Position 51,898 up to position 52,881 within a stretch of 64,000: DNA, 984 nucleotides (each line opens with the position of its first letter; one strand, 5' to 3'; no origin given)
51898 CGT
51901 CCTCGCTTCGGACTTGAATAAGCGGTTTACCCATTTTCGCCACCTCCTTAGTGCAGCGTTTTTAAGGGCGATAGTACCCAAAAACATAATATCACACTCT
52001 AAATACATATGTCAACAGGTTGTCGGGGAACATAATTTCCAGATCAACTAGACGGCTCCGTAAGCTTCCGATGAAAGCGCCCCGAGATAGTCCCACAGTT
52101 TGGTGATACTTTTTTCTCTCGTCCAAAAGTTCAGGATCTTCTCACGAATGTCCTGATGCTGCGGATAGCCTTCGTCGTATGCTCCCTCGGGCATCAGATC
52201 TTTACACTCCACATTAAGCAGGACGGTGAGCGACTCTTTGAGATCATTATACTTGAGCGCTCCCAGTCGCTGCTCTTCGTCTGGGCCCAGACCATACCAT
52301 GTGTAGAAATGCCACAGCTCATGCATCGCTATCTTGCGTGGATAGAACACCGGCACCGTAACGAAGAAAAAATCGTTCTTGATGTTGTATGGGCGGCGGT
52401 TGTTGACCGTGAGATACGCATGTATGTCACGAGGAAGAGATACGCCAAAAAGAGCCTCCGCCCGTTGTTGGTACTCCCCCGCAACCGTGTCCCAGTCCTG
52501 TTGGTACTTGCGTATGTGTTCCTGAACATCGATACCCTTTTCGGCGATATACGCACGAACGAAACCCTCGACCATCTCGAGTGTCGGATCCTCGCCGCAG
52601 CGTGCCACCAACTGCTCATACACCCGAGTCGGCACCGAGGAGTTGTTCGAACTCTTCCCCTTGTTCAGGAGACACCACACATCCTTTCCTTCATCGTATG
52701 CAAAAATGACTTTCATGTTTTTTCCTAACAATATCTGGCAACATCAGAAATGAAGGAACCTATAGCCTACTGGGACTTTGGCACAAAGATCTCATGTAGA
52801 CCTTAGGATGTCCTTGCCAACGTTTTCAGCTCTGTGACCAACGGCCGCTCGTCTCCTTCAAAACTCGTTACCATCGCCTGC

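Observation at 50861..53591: MITE-bracketed four-gene cassette: small protein - Fic - HExxH protein - 360-aa unknown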

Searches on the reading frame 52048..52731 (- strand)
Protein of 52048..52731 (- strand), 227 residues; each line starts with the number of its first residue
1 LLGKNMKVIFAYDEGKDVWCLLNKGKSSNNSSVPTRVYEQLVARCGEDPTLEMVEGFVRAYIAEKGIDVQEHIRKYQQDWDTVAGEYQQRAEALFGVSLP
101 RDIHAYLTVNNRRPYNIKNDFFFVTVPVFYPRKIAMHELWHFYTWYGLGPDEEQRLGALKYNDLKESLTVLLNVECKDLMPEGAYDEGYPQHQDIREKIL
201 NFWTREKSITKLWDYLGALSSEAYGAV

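Call 5: search_protein_families(library=pfam, proteins=[window:52048-52731:-], max_evalue=0.1)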
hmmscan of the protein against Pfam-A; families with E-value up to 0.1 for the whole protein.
window:52048-52731:- (227 aa): 2 families
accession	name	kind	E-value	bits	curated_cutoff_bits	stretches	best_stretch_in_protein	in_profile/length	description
PF09346.15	SMI1_KNR4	-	0.02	16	25.4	0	89-155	8-57/125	SMI1 / KNR4 family (SUKH-1)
PF24211.1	DUF7432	-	0.08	13.7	27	0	40-92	42-96/120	Family of unknown function (DUF7432)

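Call 6: search_protein_families(library=ncbifam, proteins=[window:52048-52731:-], max_evalue=0.1)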
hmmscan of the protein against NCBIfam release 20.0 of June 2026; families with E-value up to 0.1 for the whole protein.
window:52048-52731:- (227 aa): 0 families

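Call 7: search_protein_families(library=padloc, proteins=[window:52048-52731:-], max_evalue=0.1)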
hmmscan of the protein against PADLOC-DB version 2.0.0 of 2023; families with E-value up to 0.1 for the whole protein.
window:52048-52731:- (227 aa): 0 families

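Call 8: search_protein_families(library=phrogs, proteins=[window:52048-52731:-], max_evalue=0.1)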
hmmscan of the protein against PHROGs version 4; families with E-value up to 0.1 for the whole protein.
window:52048-52731:- (227 aa): 1 family
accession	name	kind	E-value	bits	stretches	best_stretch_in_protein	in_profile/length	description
phrog_6719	-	unknown function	0.093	13.9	0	55-108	55-106/164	-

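Call 13: find_encoding_contigs(protein=window:52048-52731:-, flank=10000, max_places=6)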
Protein window:52048-52731:- (227 aa): no gene with exactly this product is on record in the collection.

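Call 19: find_homologous_proteins(query=window:52048-52716:-)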
Query window:52048-52716:- (222 aa): 546 proteins with E <= 0.001 among 688 candidates; the best 120 are listed.
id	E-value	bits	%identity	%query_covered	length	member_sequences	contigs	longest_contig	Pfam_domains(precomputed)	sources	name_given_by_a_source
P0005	3.8e-151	519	100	100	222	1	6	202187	-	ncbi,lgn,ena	-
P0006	6.8e-98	345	70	97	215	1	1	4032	-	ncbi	-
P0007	8.4e-96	338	66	95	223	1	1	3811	-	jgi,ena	-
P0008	1.9e-91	324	64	95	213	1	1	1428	-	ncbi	-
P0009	4.5e-91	323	62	95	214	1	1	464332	-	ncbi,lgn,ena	ncbi:MAG: hypothetical protein WCO79_01565 [bacterium]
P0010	9.8e-91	321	64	96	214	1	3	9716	-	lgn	-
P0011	4.1e-90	319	61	96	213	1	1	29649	-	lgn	-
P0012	1.6e-89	317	63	95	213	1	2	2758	-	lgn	-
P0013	5.4e-89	316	62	95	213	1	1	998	-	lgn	-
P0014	9.5e-89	315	63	96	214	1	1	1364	-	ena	-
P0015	3.1e-88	313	58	96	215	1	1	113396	-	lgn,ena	-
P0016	3.6e-88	313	61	96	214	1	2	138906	-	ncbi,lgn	-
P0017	5.5e-88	312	61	95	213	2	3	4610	-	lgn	-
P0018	6.7e-88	312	60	95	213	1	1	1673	-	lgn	-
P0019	7.3e-88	312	59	96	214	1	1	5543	-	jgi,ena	-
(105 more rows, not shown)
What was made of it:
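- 52048..52716 (-): Stand-alone HExxH protein (222 aa): gluzincin-fold, metallopeptidase-like, member of a Patescibacteria-wide family. Not part of the Fic module. 546 homologues at 55-70% identity (call 19).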

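Call 22: find_related_loci(query=A1, collection=genome_contigs, flank=6000)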
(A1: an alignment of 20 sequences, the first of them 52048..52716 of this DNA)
Query A1 (222 aa) in genome_contigs; peptide patterns used: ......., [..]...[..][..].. (x = any residue, [..] = any of these).
600 stretches matched a pattern (row limit reached: there are more); 46 encode a relative of the query (tblastn E <= 1e-3); 46 distinct loci.
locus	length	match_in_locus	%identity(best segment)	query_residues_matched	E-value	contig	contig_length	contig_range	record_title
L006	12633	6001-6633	62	1-211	4e-95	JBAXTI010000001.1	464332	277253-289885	MAG: bacterium isolate ELA631 MAG631_1, whole genome shotgun sequence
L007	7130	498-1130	60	1-211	1e-91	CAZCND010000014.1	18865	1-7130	MAG TPA_asm: uncultured Candidatus Saccharibacteria bacterium isolate SRP192927_co3_354 genome assembly, contig: NODE_62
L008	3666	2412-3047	59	1-212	5e-89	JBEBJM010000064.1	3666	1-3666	MAG: Nitrospira sp. isolate SF2_9 NODE_12540_length_3666_cov_7.398654, whole genome shotgun sequence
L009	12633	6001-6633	58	1-211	2e-88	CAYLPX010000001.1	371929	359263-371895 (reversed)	MAG TPA_asm: uncultured Candidatus Saccharibacteria bacterium isolate SRP278252_co1_223 genome assembly, contig: NODE_9_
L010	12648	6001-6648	56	1-216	8e-87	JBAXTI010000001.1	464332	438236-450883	MAG: bacterium isolate ELA631 MAG631_1, whole genome shotgun sequence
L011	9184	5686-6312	61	1-209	8e-87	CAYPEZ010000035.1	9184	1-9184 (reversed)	MAG TPA_asm: uncultured Candidatus Saccharibacteria bacterium isolate SRP257259_co1_388 genome assembly, contig: NODE_11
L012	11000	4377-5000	60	1-208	9e-87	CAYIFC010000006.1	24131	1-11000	MAG TPA_asm: uncultured Candidatus Saccharibacteria bacterium isolate ERP119705_co18_680 genome assembly, contig: NODE_2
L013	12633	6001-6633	56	1-211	1e-86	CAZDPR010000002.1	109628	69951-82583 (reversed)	MAG TPA_asm: uncultured Candidatus Saccharibacteria bacterium isolate SRP300315_co1_43 genome assembly, contig: NODE_78_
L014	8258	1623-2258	59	1-211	1e-85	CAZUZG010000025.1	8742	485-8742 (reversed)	MAG TPA_asm: uncultured Candidatus Saccharibacteria bacterium isolate SRP269290_co1_795 genome assembly, contig: NODE_13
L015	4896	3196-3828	57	1-211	2e-85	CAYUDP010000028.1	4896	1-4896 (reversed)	MAG TPA_asm: uncultured Candidatus Saccharibacteria bacterium isolate SRP135725_co1_408 genome assembly, contig: NODE_27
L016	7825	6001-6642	57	1-211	2e-85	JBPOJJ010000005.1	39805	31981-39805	MAG: Patescibacteria group bacterium isolate MAG_20151 c_000000614932, whole genome shotgun sequence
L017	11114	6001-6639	55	1-211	2e-83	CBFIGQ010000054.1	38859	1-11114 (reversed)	MAG: Minisyncoccia bacterium isolate Co_bin_773_orig genome assembly, contig: Co_bin_773_orig_Co_c_000004638326, whole g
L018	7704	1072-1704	56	1-211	3e-83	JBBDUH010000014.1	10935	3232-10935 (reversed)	MAG: Candidatus Paceibacterota bacterium isolate LejiaC_47_60 Lejia_C_13876_length_10935_cov_36, whole genome shotgun se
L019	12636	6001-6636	56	1-211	9e-83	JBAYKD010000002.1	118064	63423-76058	MAG: Candidatus Paceibacterota bacterium isolate SO_2016_GW1_71 scaffold00355_OW334_2016, whole genome shotgun sequence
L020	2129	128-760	56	1-211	1e-85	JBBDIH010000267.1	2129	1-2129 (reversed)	MAG: Candidatus Paceibacterota bacterium isolate LejiaA_33_15 Lejia_A_69598_length_2129_cov_7, whole genome shotgun sequ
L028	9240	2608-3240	52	1-209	3e-78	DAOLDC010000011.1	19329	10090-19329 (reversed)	MAG TPA_asm: Candidatus Paceibacterota bacterium isolate AMR_MDS_0144 NODE_501_length_19329_cov_8.971308, whole genome s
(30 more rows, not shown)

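Call 43: predict_structure(alignment_id=A1)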
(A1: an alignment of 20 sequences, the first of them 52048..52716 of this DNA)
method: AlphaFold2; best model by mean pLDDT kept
length: 222 residues; sequences in the alignment: 20
mean_pLDDT: 93.7   pTM: 0.89
mean pLDDT of the five models: 93.7, 92.7, 92.1, 92.0, 91.5
residues with pLDDT >= 90: 198; 70-90: 17; 50-70: 5; < 50: 2
segments of 3 or more residues with pLDDT < 50: none
pLDDT, mean of each block of 10 residues (from residue 1): 97 94 86 97 95 98 98 98 98 96 94 96 95 97 91 92 97 95 91 97 96 74 45
secondary structure, 60 per line:
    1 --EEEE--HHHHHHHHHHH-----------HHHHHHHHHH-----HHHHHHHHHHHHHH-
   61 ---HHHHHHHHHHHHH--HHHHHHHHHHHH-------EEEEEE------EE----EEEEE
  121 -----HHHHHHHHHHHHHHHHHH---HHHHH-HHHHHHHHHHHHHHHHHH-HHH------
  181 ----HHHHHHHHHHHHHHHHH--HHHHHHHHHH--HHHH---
elements in order: E3-6 H9-19 H31-40 H46-59 H64-76 H79-90 E98-103 E116-120 H126-143 H147-151 H153-170 H185-201 H204-213 H216-219
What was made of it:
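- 52048..52716 (-): AlphaFold pLDDT 93.7 (call 43).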

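Call 82: search_solved_structures(query=A1, max_evalue=1)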
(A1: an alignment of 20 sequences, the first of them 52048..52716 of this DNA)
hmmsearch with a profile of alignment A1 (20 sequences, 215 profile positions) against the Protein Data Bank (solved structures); distinct sequences matched with E-value up to 1: 8.
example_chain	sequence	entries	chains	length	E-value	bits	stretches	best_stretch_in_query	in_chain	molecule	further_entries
1odf_A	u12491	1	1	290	0.15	15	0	32-69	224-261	HYPOTHETICAL 33.3 KDA PROTEIN IN ADE3-SER2 INTERGENIC REGION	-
8fjg_A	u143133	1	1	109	0.18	14.7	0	49-94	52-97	H12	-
8x4g_A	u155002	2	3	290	0.24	14.3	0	50-102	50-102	Probable ribosomal RNA small subunit methyltransferase A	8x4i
2lc5_A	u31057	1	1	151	0.26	14.3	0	25-91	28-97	Calmodulin, putative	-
3cjh_A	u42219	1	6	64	0.33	13.9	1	36-87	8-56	Mitochondrial import inner membrane translocase subunit TIM13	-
8x3w_A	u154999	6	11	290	0.38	13.7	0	50-102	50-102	Probable ribosomal RNA small subunit methyltransferase A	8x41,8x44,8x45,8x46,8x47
8x4l_A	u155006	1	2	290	0.46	13.4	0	50-102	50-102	Probable ribosomal RNA small subunit methyltransferase A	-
1ku5_A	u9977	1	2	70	0.81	12.6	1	31-73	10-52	HPhA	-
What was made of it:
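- Closest known: Gluzincin metallopeptidases. Different: No Pfam or NCBIfam family matches (calls 5, 6, 82).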

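Call 84: search_protein_families(library=pfam, proteins=[L028:1504-2511:+], max_evalue=0.001)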
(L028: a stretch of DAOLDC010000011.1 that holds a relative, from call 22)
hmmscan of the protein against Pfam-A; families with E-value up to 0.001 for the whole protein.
L028:1504-2511:+ (335 aa): 2 families
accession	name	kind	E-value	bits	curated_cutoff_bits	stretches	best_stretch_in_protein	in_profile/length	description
PF02661.23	Fic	-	8.5e-12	46.2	24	1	172-276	2-92/93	Fic/DOC family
PF01022.26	HTH_5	-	0.00079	19.7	22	0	18-57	3-42/47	Bacterial regulatory protein, arsR family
